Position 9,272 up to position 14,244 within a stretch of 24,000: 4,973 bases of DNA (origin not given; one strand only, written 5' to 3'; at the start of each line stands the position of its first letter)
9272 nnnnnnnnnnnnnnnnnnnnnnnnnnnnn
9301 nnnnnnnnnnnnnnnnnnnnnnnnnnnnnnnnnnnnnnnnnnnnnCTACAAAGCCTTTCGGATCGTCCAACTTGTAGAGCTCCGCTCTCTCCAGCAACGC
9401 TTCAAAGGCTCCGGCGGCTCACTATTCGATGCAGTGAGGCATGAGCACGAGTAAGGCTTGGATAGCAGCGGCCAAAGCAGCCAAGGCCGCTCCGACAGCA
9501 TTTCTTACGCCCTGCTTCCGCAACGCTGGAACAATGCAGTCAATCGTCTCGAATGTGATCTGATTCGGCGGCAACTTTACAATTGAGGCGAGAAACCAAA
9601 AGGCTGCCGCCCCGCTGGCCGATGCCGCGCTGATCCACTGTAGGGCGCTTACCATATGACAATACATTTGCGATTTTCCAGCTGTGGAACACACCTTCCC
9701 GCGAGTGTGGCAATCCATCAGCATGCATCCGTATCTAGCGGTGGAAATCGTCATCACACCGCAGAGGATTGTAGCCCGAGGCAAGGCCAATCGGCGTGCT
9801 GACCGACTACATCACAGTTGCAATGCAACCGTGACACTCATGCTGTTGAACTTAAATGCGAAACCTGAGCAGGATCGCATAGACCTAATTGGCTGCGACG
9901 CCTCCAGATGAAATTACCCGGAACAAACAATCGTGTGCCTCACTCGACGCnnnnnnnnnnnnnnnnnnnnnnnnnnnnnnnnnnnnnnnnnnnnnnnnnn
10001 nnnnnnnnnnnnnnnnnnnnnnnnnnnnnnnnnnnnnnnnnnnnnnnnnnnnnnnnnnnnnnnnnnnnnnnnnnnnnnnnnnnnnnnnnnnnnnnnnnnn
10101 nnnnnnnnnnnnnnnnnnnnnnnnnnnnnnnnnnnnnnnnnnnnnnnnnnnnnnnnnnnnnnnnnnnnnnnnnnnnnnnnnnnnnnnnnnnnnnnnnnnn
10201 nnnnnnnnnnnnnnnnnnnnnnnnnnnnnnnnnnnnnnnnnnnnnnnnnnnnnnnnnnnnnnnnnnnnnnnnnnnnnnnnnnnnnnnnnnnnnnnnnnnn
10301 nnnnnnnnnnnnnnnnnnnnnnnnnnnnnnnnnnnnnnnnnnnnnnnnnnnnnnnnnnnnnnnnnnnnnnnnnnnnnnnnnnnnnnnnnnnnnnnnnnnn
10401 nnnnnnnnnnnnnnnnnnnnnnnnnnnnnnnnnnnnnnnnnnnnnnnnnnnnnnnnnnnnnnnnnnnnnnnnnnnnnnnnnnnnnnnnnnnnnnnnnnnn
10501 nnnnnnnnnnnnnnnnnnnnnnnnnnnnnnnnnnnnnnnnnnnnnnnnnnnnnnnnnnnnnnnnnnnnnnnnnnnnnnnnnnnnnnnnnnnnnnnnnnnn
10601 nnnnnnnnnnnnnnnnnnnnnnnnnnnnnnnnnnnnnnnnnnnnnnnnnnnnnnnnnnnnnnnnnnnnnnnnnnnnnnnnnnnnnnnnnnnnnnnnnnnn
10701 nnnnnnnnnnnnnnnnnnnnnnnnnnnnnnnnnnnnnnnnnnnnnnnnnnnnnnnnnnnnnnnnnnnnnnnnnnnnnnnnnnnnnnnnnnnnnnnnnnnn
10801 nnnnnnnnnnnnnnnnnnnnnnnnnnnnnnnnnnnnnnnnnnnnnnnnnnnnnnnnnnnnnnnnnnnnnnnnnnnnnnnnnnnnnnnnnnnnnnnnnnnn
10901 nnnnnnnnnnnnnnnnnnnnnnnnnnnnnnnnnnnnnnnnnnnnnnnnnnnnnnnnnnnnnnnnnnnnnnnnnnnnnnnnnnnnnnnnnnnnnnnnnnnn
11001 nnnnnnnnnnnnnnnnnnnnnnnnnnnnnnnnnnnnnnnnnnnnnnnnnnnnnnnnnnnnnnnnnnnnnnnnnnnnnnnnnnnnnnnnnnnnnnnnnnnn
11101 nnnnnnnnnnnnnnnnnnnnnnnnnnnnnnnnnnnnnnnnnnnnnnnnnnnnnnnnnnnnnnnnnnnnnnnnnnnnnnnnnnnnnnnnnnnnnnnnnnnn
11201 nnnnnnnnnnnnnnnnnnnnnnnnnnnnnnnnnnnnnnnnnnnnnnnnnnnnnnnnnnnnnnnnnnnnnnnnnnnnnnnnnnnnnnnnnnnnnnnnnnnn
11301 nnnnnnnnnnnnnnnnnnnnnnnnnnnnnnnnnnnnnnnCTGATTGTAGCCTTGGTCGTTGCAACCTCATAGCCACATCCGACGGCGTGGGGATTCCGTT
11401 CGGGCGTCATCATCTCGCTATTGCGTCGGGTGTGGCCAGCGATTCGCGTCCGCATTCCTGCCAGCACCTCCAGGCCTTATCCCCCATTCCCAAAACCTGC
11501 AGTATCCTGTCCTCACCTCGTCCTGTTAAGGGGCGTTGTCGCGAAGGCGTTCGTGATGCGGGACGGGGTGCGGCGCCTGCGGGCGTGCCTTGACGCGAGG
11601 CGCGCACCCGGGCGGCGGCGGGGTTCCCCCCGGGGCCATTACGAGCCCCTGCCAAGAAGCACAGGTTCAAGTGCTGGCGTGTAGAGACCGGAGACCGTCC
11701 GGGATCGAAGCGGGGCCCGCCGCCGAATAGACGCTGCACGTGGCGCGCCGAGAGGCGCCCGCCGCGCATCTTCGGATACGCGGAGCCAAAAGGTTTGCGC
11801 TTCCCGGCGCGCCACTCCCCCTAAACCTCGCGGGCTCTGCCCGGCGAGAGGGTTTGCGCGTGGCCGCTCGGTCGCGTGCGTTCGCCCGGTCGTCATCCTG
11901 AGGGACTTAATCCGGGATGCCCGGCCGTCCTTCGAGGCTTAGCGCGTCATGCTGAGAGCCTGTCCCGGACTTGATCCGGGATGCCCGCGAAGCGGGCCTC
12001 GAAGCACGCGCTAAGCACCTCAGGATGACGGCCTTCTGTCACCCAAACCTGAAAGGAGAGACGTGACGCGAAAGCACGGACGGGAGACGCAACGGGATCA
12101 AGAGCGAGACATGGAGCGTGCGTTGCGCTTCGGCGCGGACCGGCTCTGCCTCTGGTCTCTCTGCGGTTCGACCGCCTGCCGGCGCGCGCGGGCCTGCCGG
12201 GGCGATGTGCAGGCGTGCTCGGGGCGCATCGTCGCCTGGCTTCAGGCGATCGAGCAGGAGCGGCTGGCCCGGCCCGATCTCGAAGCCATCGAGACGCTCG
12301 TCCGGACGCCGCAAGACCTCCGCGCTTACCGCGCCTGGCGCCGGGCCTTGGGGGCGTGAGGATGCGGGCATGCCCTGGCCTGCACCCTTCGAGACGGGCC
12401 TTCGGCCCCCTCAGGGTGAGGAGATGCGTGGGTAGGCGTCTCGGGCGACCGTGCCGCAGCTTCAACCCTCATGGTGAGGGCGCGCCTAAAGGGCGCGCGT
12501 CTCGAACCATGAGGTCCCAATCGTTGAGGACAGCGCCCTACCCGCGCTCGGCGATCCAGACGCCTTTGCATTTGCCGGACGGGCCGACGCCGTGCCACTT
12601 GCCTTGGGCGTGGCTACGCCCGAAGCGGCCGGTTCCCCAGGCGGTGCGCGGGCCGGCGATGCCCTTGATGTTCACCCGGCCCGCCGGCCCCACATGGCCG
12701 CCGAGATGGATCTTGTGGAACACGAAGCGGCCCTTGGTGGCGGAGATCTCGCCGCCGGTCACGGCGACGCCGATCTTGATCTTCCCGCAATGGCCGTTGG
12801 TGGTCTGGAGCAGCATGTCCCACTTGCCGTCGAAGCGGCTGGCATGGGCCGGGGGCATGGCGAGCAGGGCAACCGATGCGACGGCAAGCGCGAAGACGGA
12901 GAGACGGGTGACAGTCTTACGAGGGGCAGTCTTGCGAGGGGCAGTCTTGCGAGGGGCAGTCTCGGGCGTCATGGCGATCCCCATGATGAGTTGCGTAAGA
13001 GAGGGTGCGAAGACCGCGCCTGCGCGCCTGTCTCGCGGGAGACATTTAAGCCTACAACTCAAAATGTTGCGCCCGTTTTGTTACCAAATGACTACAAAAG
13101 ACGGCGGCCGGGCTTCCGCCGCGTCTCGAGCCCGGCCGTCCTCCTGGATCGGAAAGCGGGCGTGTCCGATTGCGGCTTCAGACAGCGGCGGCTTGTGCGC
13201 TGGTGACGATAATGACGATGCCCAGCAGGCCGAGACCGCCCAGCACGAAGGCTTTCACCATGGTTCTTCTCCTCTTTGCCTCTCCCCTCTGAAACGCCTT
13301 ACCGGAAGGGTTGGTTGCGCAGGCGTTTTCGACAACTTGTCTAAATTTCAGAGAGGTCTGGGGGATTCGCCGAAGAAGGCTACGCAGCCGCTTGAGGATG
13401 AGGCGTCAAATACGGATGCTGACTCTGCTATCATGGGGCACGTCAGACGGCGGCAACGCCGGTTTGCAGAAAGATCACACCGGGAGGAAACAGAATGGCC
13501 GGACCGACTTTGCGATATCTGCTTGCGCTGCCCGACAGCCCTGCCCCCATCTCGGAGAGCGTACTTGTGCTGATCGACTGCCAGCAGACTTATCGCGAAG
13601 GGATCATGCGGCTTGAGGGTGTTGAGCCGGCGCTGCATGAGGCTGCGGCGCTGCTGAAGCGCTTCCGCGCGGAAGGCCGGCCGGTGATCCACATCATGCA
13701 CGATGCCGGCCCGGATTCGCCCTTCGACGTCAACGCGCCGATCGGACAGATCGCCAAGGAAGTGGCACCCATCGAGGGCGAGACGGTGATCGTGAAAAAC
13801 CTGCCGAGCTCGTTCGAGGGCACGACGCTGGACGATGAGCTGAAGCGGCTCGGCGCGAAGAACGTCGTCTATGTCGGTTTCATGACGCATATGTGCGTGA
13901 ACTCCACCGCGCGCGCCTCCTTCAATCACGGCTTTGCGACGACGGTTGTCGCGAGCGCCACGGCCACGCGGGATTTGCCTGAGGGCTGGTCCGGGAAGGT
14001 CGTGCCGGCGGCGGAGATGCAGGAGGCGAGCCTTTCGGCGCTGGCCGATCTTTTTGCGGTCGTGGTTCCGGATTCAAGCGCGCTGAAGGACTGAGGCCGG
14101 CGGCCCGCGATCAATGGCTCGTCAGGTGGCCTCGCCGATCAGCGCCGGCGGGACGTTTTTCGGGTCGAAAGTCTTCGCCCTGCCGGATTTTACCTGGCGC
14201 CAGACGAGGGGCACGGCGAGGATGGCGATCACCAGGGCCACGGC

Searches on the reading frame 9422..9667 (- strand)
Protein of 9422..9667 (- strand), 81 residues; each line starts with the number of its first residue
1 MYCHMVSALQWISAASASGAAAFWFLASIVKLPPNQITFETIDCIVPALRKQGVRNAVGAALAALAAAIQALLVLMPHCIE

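Call 35: find_homologous_proteins(query=window:9422-9667:-, max_evalue=0.01)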
Query window:9422-9667:- (81 aa): 4 proteins with E <= 0.01 among 68 candidates.
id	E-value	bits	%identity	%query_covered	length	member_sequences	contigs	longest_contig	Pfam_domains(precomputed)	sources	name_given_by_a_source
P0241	1.9e-44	166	100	100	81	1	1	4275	-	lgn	-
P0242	1.8e-24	103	70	95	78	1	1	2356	-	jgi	jgi:hypothetical protein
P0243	1.7e-21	93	65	100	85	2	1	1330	-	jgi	-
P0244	6.2e-15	73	53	100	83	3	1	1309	-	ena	-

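Call 36: find_encoding_contigs(protein=P0242, flank=5000, max_places=3)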
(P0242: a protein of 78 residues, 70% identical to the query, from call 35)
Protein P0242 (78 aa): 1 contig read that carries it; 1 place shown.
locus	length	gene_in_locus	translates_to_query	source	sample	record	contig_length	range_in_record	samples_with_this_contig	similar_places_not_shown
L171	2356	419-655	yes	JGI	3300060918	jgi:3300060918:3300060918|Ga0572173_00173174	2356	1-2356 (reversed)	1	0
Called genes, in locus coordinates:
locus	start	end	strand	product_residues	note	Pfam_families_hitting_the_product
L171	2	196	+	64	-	?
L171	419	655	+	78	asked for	-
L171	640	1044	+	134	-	-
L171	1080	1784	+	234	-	-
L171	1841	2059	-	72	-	-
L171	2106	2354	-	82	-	?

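Call 37: find_encoding_contigs(protein=P0243, flank=5000, max_places=3)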
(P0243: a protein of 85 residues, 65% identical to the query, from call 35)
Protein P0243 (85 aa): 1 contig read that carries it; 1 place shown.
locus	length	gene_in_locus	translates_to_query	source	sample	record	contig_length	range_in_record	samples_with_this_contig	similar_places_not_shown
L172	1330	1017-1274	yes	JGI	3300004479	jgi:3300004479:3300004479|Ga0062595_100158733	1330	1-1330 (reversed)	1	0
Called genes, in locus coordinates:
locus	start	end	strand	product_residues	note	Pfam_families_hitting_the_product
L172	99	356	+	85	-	-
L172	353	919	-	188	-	-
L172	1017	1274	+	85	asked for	-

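Call 38: find_encoding_contigs(protein=P0244, flank=5000, max_places=3)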
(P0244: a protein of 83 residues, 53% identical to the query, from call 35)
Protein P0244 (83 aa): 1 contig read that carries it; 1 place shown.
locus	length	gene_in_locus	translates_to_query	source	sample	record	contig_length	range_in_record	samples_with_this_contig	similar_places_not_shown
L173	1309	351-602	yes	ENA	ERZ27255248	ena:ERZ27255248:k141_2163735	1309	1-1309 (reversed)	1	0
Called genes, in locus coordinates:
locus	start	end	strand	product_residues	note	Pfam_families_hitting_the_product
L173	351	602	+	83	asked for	-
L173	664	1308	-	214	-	?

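Call 57: search_protein_families(library=phrogs, proteins=[window:9422-9667:-], max_evalue=0.01)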
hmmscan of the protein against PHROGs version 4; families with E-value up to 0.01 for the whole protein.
window:9422-9667:- (81 aa): 0 families

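Call 62: search_protein_representatives(alignment_id=A5)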
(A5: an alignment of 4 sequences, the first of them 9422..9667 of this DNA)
Query: 4 sequences, 83 profile positions. Proteins with E-value up to 0.001 (for the whole library): 245; up to 1e-10: 19; up to 1e-30: 1. The best 150 are listed.
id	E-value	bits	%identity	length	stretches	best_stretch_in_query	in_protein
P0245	1.4e-38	147.0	-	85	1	1-82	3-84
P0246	5.3e-29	116.4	-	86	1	1-83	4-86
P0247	8.3e-29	115.7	-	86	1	1-83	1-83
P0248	5.5e-22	93.9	-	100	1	15-82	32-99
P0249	2.4e-21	91.8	-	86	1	2-83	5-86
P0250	2.8e-21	91.6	-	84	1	1-82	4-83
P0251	1.1e-19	86.5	-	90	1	1-83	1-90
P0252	1.5e-16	76.4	-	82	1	1-82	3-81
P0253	2.9e-15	72.3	-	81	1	29-83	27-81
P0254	8.5e-15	70.8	-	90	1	2-82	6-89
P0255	3.4e-14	68.9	-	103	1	3-81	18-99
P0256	1.1e-12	64.0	-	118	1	2-81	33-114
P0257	1.9e-12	63.3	-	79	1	2-82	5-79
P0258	3.9e-12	62.3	-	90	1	2-82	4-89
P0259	4.5e-12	62.1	-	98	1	2-82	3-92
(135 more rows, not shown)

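Call 65: search_protein_families(library=pfam, alignment_id=A8, max_evalue=0.01)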
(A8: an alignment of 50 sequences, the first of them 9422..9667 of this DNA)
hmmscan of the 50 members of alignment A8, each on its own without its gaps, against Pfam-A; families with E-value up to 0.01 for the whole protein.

A. member 1, window:9422-9667:- (81 aa): 0 families

B. families by the number of members that match (of 50 scanned): 2 families
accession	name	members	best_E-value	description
PF07690.21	MFS_1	1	0.0081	Major Facilitator Superfamily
PF13194.11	DUF4010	1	0.0087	Domain of unknown function (DUF4010)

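Call 90: search_protein_families(library=padloc, proteins=[L171:640-1044:+, L171:1080-1784:+, L171:1841-2059:-, L172:99-356:+, L172:353-919:-, L173:664-1308:-], max_evalue=0.001)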
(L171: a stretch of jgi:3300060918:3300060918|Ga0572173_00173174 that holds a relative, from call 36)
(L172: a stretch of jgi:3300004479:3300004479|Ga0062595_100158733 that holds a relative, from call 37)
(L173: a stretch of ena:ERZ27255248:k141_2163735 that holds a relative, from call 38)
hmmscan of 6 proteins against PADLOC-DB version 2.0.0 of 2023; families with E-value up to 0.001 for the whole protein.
L171:640-1044:+ (134 aa): 0 families

L171:1080-1784:+ (234 aa): 0 families

L171:1841-2059:- (72 aa): 0 families

L172:99-356:+ (85 aa): 0 families

L172:353-919:- (188 aa): 0 families

L173:664-1308:- (214 aa): 0 families

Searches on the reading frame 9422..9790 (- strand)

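Call 3: search_protein_families(library=pfam, proteins=[window:9422-9790:-], max_evalue=1)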
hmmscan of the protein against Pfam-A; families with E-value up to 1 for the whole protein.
window:9422-9790:- (122 aa): 1 family
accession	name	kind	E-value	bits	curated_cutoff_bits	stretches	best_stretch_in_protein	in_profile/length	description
PF10784.15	Plasmid_stab_B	-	0.022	15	25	1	77-117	16-58/72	Plasmid stability protein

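Call 4: search_protein_families(library=padloc, proteins=[window:9422-9790:-], max_evalue=1)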
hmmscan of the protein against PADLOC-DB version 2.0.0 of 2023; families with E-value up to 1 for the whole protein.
window:9422-9790:- (122 aa): 0 families

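Call 5: search_protein_families(library=ncbifam, proteins=[window:9422-9790:-], max_evalue=1)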
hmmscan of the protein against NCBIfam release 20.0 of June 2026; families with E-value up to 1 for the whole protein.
window:9422-9790:- (122 aa): 0 families

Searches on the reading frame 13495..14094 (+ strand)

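Call 54: search_protein_families(library=pfam, proteins=[window:13495-14094:+], max_evalue=0.001)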
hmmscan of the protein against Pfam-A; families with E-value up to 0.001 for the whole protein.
window:13495-14094:+ (199 aa): 1 family
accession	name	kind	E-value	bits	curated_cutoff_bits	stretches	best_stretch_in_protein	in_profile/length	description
PF00857.26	Isochorismatase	-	1.4e-30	107.1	27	1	22-191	1-171/175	Isochorismatase domain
